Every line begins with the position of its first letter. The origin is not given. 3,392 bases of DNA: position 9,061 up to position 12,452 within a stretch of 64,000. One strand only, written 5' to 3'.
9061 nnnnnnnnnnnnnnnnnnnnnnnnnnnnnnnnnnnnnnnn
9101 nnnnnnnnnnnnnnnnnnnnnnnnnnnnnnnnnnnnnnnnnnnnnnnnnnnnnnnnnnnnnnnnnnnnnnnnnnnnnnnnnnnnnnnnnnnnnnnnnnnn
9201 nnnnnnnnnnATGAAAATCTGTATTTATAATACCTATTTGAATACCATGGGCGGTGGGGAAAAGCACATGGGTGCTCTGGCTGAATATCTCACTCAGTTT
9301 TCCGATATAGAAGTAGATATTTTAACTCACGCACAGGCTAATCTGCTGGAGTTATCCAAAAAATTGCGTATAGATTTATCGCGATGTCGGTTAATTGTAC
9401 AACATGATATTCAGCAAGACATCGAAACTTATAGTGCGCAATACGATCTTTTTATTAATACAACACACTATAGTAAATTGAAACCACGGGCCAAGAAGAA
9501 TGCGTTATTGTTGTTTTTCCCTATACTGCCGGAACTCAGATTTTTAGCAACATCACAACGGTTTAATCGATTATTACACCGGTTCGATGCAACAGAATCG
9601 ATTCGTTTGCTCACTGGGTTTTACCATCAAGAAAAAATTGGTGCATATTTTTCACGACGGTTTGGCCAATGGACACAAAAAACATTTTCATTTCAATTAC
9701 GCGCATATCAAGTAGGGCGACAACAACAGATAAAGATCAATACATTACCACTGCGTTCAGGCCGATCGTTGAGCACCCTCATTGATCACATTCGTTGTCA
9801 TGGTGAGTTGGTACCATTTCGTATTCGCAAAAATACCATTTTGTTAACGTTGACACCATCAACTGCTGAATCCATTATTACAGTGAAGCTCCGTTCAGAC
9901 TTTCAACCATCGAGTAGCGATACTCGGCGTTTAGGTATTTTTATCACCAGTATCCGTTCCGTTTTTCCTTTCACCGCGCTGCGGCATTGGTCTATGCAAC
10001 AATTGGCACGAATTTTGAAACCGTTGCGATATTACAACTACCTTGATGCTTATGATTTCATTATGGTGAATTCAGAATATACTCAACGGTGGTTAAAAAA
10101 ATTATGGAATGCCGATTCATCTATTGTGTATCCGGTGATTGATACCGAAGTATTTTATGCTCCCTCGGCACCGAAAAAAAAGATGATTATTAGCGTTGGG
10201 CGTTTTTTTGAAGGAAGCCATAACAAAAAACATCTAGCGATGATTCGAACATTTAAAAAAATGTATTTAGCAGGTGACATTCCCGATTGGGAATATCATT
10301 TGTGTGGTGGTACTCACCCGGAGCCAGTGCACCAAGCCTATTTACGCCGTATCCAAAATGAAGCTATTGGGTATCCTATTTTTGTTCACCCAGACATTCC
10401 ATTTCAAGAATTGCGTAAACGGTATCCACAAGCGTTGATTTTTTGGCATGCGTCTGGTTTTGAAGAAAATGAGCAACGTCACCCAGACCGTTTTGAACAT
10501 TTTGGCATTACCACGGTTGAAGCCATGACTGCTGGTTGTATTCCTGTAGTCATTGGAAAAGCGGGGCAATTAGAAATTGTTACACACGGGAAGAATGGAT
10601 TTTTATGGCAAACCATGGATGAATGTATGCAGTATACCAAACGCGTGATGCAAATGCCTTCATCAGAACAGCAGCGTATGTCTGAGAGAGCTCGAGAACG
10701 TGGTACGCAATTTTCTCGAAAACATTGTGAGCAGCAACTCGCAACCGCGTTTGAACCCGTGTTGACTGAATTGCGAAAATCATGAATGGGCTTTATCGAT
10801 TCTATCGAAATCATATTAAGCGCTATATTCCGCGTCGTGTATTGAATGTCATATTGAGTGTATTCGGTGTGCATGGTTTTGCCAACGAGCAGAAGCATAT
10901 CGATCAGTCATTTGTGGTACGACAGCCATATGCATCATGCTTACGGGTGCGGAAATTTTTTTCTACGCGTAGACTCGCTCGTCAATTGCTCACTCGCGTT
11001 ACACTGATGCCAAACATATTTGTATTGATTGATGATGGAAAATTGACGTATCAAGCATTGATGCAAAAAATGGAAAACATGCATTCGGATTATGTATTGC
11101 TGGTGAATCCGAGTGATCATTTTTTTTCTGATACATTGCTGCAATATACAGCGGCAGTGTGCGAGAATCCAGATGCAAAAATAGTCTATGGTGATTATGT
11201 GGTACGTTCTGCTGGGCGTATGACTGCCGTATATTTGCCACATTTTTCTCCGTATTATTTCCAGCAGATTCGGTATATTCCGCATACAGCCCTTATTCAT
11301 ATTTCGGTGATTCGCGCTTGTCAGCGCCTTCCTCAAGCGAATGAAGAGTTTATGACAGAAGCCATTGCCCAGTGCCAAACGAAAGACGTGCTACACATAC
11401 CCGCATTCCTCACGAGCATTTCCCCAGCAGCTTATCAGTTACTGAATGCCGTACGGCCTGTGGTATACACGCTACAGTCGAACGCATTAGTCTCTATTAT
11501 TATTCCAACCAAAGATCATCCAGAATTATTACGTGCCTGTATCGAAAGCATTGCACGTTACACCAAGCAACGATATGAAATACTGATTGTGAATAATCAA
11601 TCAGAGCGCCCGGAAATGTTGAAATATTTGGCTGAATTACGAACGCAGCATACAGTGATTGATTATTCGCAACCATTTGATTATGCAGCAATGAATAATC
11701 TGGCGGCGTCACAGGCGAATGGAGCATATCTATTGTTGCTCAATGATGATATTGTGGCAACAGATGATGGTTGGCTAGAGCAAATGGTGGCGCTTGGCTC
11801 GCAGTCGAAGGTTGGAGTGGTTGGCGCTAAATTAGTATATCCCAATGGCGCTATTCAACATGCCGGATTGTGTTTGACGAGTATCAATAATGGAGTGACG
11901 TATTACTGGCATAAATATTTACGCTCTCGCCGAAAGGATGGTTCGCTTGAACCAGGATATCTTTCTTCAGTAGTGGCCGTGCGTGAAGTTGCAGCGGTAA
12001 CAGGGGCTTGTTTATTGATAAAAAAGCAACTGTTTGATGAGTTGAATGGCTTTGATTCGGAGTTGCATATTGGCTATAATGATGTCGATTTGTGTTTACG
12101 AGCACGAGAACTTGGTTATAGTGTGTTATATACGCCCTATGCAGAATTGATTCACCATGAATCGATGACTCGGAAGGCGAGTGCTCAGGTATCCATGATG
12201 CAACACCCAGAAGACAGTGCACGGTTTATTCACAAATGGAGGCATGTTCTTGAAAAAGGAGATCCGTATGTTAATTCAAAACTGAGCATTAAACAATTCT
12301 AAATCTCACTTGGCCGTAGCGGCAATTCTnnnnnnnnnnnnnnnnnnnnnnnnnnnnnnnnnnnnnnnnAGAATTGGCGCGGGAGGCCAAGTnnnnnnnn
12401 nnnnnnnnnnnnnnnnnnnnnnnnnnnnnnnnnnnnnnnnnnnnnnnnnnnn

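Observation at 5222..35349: A 30-kb contiguous envelope-glycan super-locus with three separate polyprenyl-phosphate-sugar loading enzymes, two GtrA proteins and five GT-C proteins, but no Wzx/Wzy/O-antigen ligase or initiating phosphoglycosyltransferase in view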

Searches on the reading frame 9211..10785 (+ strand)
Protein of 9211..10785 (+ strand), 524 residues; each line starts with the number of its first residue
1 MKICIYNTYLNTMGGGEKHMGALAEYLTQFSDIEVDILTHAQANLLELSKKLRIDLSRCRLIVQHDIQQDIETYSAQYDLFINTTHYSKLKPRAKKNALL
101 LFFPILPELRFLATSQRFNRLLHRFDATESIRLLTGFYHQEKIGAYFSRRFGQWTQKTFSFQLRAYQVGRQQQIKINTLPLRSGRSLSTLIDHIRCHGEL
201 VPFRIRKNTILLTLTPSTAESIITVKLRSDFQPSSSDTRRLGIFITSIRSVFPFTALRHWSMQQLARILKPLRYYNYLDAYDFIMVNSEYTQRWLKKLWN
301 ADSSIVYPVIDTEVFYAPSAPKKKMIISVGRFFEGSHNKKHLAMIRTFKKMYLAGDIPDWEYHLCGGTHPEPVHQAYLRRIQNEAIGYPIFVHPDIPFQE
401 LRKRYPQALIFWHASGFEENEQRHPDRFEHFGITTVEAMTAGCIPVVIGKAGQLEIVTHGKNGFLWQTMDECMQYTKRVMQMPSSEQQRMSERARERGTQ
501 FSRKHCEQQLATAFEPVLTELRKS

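Call 4: search_protein_families(library=pfam, proteins=[window:9211-10785:+], max_evalue=0.01)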
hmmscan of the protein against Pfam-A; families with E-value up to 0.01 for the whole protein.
window:9211-10785:+ (524 aa): 3 families
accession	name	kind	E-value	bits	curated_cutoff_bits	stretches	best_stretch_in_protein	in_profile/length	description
PF00534.26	Glycos_transf_1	-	1.8e-16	60.6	26.4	1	319-497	11-172/172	Glycosyl transferases group 1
PF13692.12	Glyco_trans_1_4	-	8.7e-11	42.7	27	1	324-470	2-128/142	Glycosyl transferases group 1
PF13439.12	Glyco_transf_4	-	1.9e-05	25.2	28.5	0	256-313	101-169/170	Glycosyltransferase Family 4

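Call 93: search_protein_families(library=ncbifam, proteins=[window:9211-10785:+], max_evalue=1e-10)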
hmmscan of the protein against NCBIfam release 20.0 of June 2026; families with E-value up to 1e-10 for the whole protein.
window:9211-10785:+ (524 aa): 0 families

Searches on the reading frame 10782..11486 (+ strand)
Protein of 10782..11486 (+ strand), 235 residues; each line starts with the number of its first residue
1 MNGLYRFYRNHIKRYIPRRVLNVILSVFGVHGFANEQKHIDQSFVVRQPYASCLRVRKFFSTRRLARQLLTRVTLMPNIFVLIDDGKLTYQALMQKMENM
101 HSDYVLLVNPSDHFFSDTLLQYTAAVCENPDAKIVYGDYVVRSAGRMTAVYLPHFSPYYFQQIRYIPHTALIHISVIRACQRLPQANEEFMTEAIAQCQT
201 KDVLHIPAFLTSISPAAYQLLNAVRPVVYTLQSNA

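Call 87: search_protein_families(library=pfam, proteins=[window:10782-11486:+], max_evalue=1)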
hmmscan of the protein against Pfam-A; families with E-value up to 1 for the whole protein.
window:10782-11486:+ (235 aa): 0 families

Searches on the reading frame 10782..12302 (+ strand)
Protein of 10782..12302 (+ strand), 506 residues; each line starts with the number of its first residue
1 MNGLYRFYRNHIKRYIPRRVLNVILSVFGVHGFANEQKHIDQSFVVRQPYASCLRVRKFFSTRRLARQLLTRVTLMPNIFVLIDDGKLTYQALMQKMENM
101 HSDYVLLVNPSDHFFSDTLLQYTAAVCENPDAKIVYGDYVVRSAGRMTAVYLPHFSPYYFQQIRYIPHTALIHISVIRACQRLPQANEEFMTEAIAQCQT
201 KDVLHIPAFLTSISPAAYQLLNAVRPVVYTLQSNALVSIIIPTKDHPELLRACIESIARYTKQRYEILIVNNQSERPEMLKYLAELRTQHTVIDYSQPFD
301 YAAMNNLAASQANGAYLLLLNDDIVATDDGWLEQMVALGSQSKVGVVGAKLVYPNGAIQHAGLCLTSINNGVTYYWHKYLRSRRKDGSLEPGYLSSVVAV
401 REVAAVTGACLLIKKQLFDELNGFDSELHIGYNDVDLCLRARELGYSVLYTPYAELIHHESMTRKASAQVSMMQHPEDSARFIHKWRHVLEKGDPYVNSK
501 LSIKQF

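Call 4: search_protein_families(library=pfam, proteins=[window:10782-12302:+], max_evalue=0.01)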
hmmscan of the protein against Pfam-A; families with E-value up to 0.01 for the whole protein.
window:10782-12302:+ (506 aa): 7 families
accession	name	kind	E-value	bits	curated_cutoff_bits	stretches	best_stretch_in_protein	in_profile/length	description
PF00535.33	Glycos_transf_2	-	6.3e-21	75.5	23.3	1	238-367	1-131/168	Glycosyl transferase family 2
PF13641.12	Glyco_tranf_2_3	-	7.8e-15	55.9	27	1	237-461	3-214/230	Glycosyltransferase like family 2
PF10111.15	Glyco_tranf_2_2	-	4.6e-10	39.9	27.3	1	238-443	1-201/276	Glycosyltransferase like family 2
PF13632.12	Glyco_trans_2_3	-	3.5e-05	24.1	27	1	395-461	61-125/198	Glycosyl transferase family group 2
PF13712.12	Glyco_tranf_2_5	-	0.00012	22.4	27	1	294-455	34-183/210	Glycosyltransferase like family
PF13506.12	Glyco_transf_21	-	0.0081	16.1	21.7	0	307-448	23-144/174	Glycosyl transferase family 21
PF02709.20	Glyco_transf_7C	-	0.0085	16.2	23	0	405-453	18-67/78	N-terminal domain of galactosyltransferase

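Call 93: search_protein_families(library=ncbifam, proteins=[window:10782-12302:+], max_evalue=1e-10)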
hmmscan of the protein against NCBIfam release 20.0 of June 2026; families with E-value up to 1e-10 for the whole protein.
window:10782-12302:+ (506 aa): 3 families
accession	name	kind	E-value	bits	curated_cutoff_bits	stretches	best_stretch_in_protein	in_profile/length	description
TIGR03965.1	mycofact_glyco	equivalog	5.3e-29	101.4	280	1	223-459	62-281/467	mycofactocin biosynthesis glycosyltransferase MftF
NF038299.1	EPS_HpsN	equivalog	5.6e-16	58.4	425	1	236-463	2-225/317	hormogonium polysaccharide biosynthesis glycosyltransferase HpsN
NF041875.1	EPS_EpsD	equivalog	1.4e-11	44.4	370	0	237-463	1-211/325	exopolysaccharide biosynthesis glycosyltransferase EpsD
